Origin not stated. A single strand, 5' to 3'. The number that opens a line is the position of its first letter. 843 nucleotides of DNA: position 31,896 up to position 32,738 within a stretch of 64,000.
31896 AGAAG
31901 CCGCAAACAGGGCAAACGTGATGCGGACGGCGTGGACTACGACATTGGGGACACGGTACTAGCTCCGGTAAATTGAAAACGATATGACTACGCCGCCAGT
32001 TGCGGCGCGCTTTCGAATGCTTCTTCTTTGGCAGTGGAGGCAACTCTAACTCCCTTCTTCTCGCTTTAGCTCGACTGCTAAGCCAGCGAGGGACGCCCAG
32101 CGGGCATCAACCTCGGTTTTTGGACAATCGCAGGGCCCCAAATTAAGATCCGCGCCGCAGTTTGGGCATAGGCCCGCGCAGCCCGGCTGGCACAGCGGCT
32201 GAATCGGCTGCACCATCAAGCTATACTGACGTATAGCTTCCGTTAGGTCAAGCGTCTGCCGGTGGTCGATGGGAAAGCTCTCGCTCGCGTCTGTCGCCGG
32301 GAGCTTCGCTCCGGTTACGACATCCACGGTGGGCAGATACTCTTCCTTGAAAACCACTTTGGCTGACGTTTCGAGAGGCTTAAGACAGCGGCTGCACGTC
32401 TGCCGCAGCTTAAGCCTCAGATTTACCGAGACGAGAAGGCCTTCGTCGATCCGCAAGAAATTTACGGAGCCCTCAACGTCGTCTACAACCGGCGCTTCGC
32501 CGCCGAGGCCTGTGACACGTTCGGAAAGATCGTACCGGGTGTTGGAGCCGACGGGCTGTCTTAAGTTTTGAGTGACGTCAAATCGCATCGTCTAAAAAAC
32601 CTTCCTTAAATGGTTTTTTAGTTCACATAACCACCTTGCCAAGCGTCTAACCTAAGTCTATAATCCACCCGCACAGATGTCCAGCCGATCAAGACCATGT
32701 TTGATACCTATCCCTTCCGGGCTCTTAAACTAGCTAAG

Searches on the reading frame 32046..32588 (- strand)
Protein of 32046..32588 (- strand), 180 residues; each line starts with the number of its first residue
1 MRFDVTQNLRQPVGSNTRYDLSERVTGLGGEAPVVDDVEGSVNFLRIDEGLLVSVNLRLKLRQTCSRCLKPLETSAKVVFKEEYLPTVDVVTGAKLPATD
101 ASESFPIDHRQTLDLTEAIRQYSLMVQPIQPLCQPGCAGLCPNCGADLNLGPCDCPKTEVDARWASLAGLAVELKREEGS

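Call 61: search_protein_families(library=pfam, proteins=[window:32046-32588:-], max_evalue=0.00001)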
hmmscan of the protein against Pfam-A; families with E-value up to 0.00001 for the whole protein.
window:32046-32588:- (180 aa): 1 family
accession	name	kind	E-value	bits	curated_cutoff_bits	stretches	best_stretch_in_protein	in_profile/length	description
PF02620.22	YceD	-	3.2e-27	95.4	33.2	1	54-170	2-118/119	Large ribosomal RNA subunit accumulation protein YceD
